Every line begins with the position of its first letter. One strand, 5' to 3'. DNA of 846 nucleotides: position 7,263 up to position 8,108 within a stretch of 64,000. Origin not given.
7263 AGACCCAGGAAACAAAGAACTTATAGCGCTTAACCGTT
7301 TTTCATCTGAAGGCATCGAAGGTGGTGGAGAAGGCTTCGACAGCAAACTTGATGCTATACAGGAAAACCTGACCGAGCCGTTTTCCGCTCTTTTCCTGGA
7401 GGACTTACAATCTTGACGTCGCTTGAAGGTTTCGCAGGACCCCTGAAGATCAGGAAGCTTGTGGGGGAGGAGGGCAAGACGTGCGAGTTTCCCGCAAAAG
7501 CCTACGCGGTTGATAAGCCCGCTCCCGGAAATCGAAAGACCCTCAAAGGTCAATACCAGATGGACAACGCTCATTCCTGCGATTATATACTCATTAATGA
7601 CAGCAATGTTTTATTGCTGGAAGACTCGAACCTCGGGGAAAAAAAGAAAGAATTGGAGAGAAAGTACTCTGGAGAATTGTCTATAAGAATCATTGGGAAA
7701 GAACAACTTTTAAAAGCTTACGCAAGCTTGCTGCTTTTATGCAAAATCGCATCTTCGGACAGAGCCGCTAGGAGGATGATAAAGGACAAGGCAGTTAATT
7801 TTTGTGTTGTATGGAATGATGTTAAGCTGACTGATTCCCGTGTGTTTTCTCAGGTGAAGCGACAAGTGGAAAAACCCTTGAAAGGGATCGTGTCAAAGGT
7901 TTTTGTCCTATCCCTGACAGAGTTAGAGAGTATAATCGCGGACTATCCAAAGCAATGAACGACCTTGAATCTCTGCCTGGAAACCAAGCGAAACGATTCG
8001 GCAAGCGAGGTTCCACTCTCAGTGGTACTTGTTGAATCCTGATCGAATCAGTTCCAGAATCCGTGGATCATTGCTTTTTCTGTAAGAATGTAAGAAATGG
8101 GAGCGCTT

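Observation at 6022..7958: OLD/AAA_15-type ABC ATPase plus small overlapping Toprim-like partner: split two-gene defence-like module (PARIS/OLD-like architecture)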

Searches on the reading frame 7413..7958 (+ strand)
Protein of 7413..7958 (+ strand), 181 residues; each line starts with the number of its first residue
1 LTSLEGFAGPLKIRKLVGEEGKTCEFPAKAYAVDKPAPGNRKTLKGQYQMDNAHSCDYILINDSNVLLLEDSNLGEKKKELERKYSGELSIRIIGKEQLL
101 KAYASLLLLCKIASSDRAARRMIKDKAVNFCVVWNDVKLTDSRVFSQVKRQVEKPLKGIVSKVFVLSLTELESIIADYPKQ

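Call 3: search_protein_families(library=pfam, proteins=[window:7413-7958:+], max_evalue=0.1)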
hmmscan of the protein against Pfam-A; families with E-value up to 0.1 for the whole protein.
window:7413-7958:+ (181 aa): 1 family
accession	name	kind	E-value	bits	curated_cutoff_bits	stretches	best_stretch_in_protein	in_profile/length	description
PF22421.1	SYY_C-terminal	-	0.013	15.8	27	1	104-144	22-58/83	Tyrosine--tRNA ligase SYY-like C-terminal domain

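Call 4: search_protein_families(library=padloc, proteins=[window:7413-7958:+], max_evalue=0.1)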
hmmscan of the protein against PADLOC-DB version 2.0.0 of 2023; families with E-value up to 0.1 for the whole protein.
window:7413-7958:+ (181 aa): 0 families

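Call 5: search_protein_families(library=ncbifam, proteins=[window:7413-7958:+], max_evalue=0.1)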
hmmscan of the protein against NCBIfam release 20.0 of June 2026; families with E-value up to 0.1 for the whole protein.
window:7413-7958:+ (181 aa): 0 families

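Call 7: find_homologous_proteins(query=window:7413-7958:+, max_evalue=0.001)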
Query window:7413-7958:+ (181 aa): 25 proteins with E <= 0.001 among 128 candidates.
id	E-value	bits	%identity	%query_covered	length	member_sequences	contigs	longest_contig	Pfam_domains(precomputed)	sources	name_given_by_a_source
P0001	4.7e-112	390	100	100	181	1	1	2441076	-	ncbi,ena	-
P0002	5.0e-91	321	85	100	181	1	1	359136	-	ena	-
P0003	4.3e-71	256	67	98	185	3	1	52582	-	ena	-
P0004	9.7e-63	229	63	99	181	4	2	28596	-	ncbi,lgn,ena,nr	ncbi:MAG: hypothetical protein OXI02_07720 [Candidatus Dadabacteria bacterium]|nr:hypothetical prote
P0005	1.0e-52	196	56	98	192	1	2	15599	-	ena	-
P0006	3.3e-38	149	47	93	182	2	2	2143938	-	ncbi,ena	-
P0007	1.5e-32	131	41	99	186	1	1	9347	-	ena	-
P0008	7.2e-27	112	39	98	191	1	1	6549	-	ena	-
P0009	1.4e-25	108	36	86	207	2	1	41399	-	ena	-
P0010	7.4e-25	106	40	98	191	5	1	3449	-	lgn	-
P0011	7.6e-25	106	41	98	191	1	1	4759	-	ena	-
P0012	1.7e-24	105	41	98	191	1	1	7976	-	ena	-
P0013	1.9e-24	105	37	98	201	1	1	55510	-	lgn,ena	-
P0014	2.9e-24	104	37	98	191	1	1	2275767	-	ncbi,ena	-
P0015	6.0e-24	103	39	98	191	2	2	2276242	-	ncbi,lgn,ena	-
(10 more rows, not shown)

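Call 9: find_encoding_contigs(protein=P0006, flank=6000, max_places=3)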
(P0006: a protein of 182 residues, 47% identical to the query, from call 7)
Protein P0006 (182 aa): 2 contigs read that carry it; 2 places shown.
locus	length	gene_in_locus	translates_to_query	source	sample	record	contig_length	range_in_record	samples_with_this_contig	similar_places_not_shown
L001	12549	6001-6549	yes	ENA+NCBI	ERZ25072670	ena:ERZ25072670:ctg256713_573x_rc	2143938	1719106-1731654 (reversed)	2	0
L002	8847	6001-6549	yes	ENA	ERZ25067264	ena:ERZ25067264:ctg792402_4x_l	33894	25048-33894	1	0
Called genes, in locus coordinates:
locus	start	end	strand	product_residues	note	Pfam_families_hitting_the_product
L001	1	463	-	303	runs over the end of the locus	-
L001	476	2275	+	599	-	PF14236:DruA, PF13808:DDE_Tnp_1_assoc, PF01609:DDE_Tnp_1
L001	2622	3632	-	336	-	PF13384:HTH_23 (weak), PF13936:HTH_38, PF13565:HTH_32 (weak)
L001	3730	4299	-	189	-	PF09565:RE_NgoFVII, PF13091:PLDc_2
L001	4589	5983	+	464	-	PF13175:AAA_15, PF13304:AAA_21, PF13175:AAA_15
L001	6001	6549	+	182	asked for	-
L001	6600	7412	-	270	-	-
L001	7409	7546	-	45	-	PF06945:DUF1289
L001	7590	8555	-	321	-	PF01259:SAICAR_synt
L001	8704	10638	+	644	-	PF07973:tRNA_SAD, PF00587:tRNA-synt_2b, PF03129:HGTP_anticodon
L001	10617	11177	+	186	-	PF05198:IF3_N, PF00707:IF3_C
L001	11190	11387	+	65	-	PF01632:Ribosomal_L35p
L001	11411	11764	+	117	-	PF00453:Ribosomal_L20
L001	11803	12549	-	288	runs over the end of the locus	PF00730:HhH-GPD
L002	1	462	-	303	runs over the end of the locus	-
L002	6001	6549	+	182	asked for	-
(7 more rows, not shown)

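Call 10: find_encoding_contigs(protein=P0014, flank=6000, max_places=3)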
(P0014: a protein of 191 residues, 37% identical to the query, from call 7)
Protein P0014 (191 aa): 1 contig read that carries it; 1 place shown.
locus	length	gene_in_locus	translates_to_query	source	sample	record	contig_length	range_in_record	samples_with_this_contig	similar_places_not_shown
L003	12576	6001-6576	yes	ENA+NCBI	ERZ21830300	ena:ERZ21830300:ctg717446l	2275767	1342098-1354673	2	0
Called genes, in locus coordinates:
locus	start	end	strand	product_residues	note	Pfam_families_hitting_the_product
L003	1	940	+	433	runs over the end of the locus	PF00709:Adenylsucc_synt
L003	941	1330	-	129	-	-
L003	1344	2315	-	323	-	PF01695:IstB_IS21 (weak), PF02562:PhoH, PF13245:AAA_19 (weak), PF13604:AAA_30 (faint)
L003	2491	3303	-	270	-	-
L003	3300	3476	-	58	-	PF06945:DUF1289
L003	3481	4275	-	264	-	PF01259:SAICAR_synt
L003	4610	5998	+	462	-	PF13175:AAA_15, PF13304:AAA_21, PF13175:AAA_15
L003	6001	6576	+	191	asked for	-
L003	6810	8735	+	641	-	PF07973:tRNA_SAD, PF00587:tRNA-synt_2b, PF03129:HGTP_anticodon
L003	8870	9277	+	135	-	PF05198:IF3_N, PF00707:IF3_C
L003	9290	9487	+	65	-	PF01632:Ribosomal_L35p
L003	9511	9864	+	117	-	PF00453:Ribosomal_L20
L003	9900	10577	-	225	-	PF00730:HhH-GPD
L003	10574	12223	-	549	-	-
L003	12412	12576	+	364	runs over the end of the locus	PF01571:GCV_T, PF08669:GCV_T_C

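Call 13: search_solved_structures(query=A1, max_evalue=10, show_alignments=2)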
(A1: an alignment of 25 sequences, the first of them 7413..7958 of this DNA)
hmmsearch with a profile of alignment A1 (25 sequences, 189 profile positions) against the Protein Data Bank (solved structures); distinct sequences matched with E-value up to 10: 9.
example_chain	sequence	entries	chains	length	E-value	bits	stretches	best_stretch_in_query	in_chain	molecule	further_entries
5ezn_A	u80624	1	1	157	0.0027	20.4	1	30-118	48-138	Cysteine-rich protective antigen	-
5ezn_B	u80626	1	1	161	0.0027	20.4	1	30-118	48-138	Cysteine-rich protective antigen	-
6mpv_A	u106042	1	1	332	0.0089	18.7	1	30-118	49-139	Cysteine-rich protective antigen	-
5tih_A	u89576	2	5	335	0.0091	18.7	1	30-118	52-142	Cysteine-rich protective antigen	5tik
8cde_B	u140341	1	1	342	0.0095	18.7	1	30-118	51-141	Cysteine-rich protective antigen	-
7phv_A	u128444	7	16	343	0.0095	18.7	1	30-118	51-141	Cysteine-rich protective antigen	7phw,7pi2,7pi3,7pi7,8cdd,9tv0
5ezo_A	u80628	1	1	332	0.013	18.2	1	30-118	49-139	c12 Fab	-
9osx_A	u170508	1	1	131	0.11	15.2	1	30-91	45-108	PfCyRPA-EM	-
21bh_G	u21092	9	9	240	0.43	13.3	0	42-78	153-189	a protein | protein structure | Cas5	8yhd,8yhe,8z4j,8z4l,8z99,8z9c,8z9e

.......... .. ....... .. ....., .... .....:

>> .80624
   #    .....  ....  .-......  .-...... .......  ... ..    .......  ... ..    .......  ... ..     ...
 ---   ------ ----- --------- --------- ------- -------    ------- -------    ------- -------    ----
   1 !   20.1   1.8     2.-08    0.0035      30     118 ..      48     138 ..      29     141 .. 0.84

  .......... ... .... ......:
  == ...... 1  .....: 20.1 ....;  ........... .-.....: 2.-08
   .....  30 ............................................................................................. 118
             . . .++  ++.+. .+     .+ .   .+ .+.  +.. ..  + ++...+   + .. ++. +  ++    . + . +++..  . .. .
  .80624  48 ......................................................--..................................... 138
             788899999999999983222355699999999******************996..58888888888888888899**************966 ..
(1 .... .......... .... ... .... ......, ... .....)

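Call 16: search_protein_families(library=phrogs, proteins=[window:7413-7958:+], max_evalue=0.1)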
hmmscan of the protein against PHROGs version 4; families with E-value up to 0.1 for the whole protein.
window:7413-7958:+ (181 aa): 0 families

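Call 17: search_protein_families(library=pfam, alignment_id=A1, max_evalue=10)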
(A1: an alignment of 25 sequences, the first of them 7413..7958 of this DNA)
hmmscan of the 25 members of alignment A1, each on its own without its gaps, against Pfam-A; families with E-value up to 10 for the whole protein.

A. member 1, window:7413-7958:+ (181 aa): 1 family
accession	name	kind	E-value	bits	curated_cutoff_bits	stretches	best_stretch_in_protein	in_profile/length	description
PF22421.1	SYY_C-terminal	-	0.013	15.8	27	1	104-144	22-58/83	Tyrosine--tRNA ligase SYY-like C-terminal domain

B. families by the number of members that match (of 25 scanned): 12 families
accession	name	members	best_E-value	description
PF22421.1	SYY_C-terminal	2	0.013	Tyrosine--tRNA ligase SYY-like C-terminal domain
PF10117.15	McrBC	1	0.006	McrBC 5-methylcytosine restriction system component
PF10894.13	DUF2689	1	0.054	Protein of unknown function (DUF2689)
PF07253.16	Gypsy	1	0.056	Gypsy protein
PF24919.1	Mug62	1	0.078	Meiotically up-regulated gene 62 protein-like domain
PF20731.2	RE_NgoFVII_C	1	0.088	NgoFVII C-terminal B3-like DNA-binding domain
PF15048.11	OSTbeta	1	0.12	Organic solute transporter subunit beta protein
PF09709.15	Cas_Csd1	1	0.13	CRISPR-associated protein (Cas_Csd1)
PF21004.2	MCEL_GT_NTPase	1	0.17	mRNA capping enzyme catalytic subunit, GTase, NTPase domain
PF01008.23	IF-2B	1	0.24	Initiation factor 2 subunit family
PF21128.4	MCM4_WHD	1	0.24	MCM4, winged helix domain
PF11523.13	DUF3223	1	1.5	Protein of unknown function (DUF3223)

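Call 19: predict_structure(alignment_id=A1)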
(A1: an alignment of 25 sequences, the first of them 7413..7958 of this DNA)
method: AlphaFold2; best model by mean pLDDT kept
length: 181 residues; sequences in the alignment: 25
mean_pLDDT: 92.3   pTM: 0.90
mean pLDDT of the five models: 92.3, 91.8, 90.8, 90.4, 89.4
residues with pLDDT >= 90: 147; 70-90: 28; 50-70: 6; < 50: 0
segments of 3 or more residues with pLDDT < 50: none
pLDDT, mean of each block of 10 residues (from residue 1): 92 82 91 91 94 95 98 91 93 96 98 95 97 84 87 96 94 93 79
secondary structure, 60 per line:
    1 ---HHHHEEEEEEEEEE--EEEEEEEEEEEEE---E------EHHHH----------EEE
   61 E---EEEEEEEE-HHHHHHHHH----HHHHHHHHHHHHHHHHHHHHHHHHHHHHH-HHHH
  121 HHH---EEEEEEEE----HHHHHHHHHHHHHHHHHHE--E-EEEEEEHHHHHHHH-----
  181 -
elements in order: H4-7 E8-17 E20-32 H44-47 E58-61 E65-72 H74-82 H87-115 H117-123 E127-134 H139-156 E162-167 H168-175

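Call 21: search_protein_representatives(alignment_id=A1)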
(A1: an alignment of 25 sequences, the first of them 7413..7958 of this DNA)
Query: 25 sequences, 189 profile positions. Proteins with E-value up to 0.001 (for the whole library): 194; up to 1e-10: 115; up to 1e-30: 14. The best 150 are listed.
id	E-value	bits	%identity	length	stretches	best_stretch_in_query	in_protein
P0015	4.8e-86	303.4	-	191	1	1-189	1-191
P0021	1.1e-69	250.0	-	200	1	1-187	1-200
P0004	1.2e-66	240.1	-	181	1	1-188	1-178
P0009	1.4e-66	239.9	-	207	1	3-189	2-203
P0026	3.5e-56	206.0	-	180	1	10-188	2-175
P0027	4.0e-55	202.6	-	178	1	18-187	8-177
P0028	4.5e-53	195.9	-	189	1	1-186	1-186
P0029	7.2e-50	185.4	-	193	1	3-188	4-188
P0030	3.1e-46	173.6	-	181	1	3-188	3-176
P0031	1.8e-41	158.0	-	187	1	10-186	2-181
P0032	3.0e-41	157.3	-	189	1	3-187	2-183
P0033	1.5e-37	145.2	-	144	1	47-188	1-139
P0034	6.6e-35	136.6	-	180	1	1-188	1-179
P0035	5.8e-32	127.0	-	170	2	10-76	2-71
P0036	2.8e-28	115.0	-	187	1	1-187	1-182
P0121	1.1e-11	60.9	-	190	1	19-183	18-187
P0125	1.5e-11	60.4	-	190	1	37-186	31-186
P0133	4.3e-11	59.0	-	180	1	26-187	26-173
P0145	4.8e-10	55.5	-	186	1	4-186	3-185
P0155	2.3e-09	53.3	-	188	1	22-183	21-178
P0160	7.9e-09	51.6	-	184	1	23-181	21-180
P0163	1.4e-08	50.8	-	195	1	34-184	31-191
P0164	1.4e-08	50.8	-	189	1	35-189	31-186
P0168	3.3e-08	49.5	-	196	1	34-185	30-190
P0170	5.4e-08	48.9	-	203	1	22-186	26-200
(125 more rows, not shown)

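Call 25: fold_search(model_id=the predicted structure, library=pdb)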
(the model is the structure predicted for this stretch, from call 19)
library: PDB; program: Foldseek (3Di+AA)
matches with E <= 10: 432; with E <= 0.001: 0
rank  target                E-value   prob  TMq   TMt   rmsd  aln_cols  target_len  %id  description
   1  9r2l_H                1.6e-01  0.15  0.24  0.29  12.8       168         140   15  De novo designed N37 protein fold (released 2025-05-14)
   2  6bzf_G                1.7e-01  0.66  0.34  0.36   5.8       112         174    9  Structure of S. cerevisiae Zip2:Spo16 complex, C2 form (released 2018-02-14)
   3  9r2l_G                1.8e-01  0.13  0.22  0.28  12.5       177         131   15  De novo designed N37 protein fold (released 2025-05-14)
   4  8k70_B                2.6e-01  0.15  0.21  0.25  10.6       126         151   13  Structural basis for the distinct roles of non-conserved Pro116 and conserved Tyr124 of BCH domain of yeast p50RhoGAP (released 2024-05-29)
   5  6u62_B                2.8e-01  0.20  0.33  0.22  11.1       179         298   14  Raptor-Rag-Ragulator complex (released 2019-10-30)
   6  6bzf_C                3.0e-01  0.54  0.36  0.33   5.8       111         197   10  Structure of S. cerevisiae Zip2:Spo16 complex, C2 form (released 2018-02-14)
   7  8z21_C                3.2e-01  0.09  0.18  0.12  15.8       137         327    9  Cryo-EM structure of Escherichia coli OppBCDF in the resting state (released 2025-04-16)
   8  9r2l_C                3.4e-01  0.09  0.21  0.25  11.6       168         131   14  De novo designed N37 protein fold (released 2025-05-14)
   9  9gjp_C                4.1e-01  0.16  0.27  0.11   7.3       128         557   15  OCCM maturation intermediate stalled with an Arginine Finger mutation in Mcm5: Conformer 2 (released 2025-03-05)
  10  9r2l_B                4.1e-01  0.08  0.21  0.25  13.1       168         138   14  De novo designed N37 protein fold (released 2025-05-14)
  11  9r2l_A                4.4e-01  0.08  0.23  0.25  12.8       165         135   14  De novo designed N37 protein fold (released 2025-05-14)
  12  8zp4_E                4.7e-01  0.05  0.17  0.10  13.6       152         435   12  Cryo-EM structure of origin recognition complex (Orc1 to 5) with ARS1 DNA bound (released 2025-04-16)
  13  2bhn_A                5.0e-01  0.14  0.23  0.21   8.0       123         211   13  XPF from Aeropyrum pernix (released 2005-02-23)
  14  8ctl_D                5.0e-01  0.09  0.23  0.13  16.1       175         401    8  IscB and wRNA bound to Target DNA (locked state) (released 2022-06-15)
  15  3hte_E                5.0e-01  0.06  0.20  0.14  13.2       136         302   13  Crystal structure of nucleotide-free hexameric ClpX (released 2009-11-24)
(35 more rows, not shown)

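Call 33: search_protein_families(library=pfam, alignment_id=A2, max_evalue=1)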
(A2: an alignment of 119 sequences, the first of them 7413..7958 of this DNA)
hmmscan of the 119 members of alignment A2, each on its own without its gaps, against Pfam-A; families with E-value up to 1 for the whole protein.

A. member 1, window:7413-7958:+ (181 aa): 1 family
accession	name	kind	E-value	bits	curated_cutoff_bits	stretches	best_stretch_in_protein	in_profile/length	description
PF22421.1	SYY_C-terminal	-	0.013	15.8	27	1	104-144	22-58/83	Tyrosine--tRNA ligase SYY-like C-terminal domain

B. families by the number of members that match (of 119 scanned): 74 families (the first 25 are shown)
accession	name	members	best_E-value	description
PF23353.1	BBS2_hp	5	0.0042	BBS2 hairpin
PF22421.1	SYY_C-terminal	2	0.013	Tyrosine--tRNA ligase SYY-like C-terminal domain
PF14206.11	Cys_rich_CPCC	2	0.028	Cysteine-rich CPCC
PF18035.6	Bap31_Bap29_C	1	0.00083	Bap31/Bap29 cytoplasmic coiled-coil domain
PF10117.15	McrBC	1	0.006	McrBC 5-methylcytosine restriction system component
PF16582.11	TPP_enzyme_M_2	1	0.0073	Middle domain of thiamine pyrophosphate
PF01132.26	EFP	1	0.0076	Elongation factor P (EF-P) OB domain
PF18119.6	RIG-I_C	1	0.0076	RIG-I receptor C-terminal domain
PF25437.1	BRWD1_N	1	0.0081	BRWD1-like, N-terminal domain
PF05980.17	Toxin_7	1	0.0089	Toxin 7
PF25055.1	DUF7792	1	0.011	Domain of unknown function (DUF7792)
PF08855.15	DUF1825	1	0.017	Domain of unknown function (DUF1825)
PF13707.11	RloB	1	0.022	RloB-like protein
PF06043.17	Reo_P9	1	0.022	Reovirus P9-like family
PF04936.17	DUF658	1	0.025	Protein of unknown function (DUF658)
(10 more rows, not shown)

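Call 34: search_protein_families(library=padloc, alignment_id=A2, max_evalue=1)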
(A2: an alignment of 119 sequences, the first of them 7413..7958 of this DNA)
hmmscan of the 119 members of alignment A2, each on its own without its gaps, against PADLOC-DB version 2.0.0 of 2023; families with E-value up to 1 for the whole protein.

A. member 1, window:7413-7958:+ (181 aa): 0 families

B. families by the number of members that match (of 119 scanned): 27 families (the first 25 are shown)
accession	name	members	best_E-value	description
PDLC04225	HEC-02B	6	0.00075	-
PDLC04220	HEC-02B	2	1.4e-05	-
PDLC04229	HEC-02B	2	0.00034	-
PDLC03719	oMTase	1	0.00014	orphan methyltransferase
PDLC03839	LeoA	1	0.00048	-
PDLC04360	PDC-M04B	1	0.0012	-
PDLC01329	Cas5b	1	0.0015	CAS-I-B; effector_G5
PDLC01255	Cas8c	1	0.0024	CAS-I-C; effector_LS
PDLC01246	Cas12b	1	0.0026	CAS-V-B; effector__SPE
PDLC03033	MTase_I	1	0.0029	Type I methyltransferase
PDLC04219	HEC-02B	1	0.0033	-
PDLC01647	Cas8c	1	0.0039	CAS-I-C; effector_LS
PDLC01370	Cas8c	1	0.0041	CAS-I-C; effector_LS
PDLC04228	HEC-02B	1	0.0049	-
PDLC00961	Cas7b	1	0.0054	"CRISPR-associated protein Cas7/Cst2/DevR, subtype I-B/TNEAP"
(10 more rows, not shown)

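Call 35: search_protein_families(library=padloc, proteins=[P0121, P0125, P0133, P0145, P0155, P0160, P0163, P0164, P0168, P0170], max_evalue=0.1)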
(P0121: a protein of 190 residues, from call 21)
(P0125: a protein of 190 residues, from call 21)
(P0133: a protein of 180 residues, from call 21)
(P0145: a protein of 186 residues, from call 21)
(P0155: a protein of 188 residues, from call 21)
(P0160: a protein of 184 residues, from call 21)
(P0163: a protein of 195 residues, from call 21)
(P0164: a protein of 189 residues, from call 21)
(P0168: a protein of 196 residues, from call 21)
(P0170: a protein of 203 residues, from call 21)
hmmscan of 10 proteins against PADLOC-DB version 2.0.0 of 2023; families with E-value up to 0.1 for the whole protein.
P0121 (190 aa): 0 families

P0125 (190 aa): 1 family
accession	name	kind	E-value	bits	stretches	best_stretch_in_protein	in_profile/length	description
PDLC02647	DrmMII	-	0.048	10.5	1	43-143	172-273/447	DrmMII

P0133 (180 aa): 1 family
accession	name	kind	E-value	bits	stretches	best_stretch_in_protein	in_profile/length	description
PDLC04220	HEC-02B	-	1.4e-05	23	1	44-154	32-133/172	-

P0145 (186 aa): 1 family
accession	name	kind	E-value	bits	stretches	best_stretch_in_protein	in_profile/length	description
PDLC04145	HEC-02A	-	0.012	13.9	1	41-97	35-92/170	-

P0155 (188 aa): 0 families

P0160 (184 aa): 2 families
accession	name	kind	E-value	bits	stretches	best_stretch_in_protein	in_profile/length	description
PDLC04229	HEC-02B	-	0.00034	18.3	1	23-90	16-65/171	-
PDLC04219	HEC-02B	-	0.0033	15.2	1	39-117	27-100/171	-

P0163 (195 aa): 0 families

P0164 (189 aa): 1 family
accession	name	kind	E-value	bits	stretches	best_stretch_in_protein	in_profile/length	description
PDLC04229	HEC-02B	-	0.00091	16.9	1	24-156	15-131/171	-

P0168 (196 aa): 0 families

P0170 (203 aa): 0 families
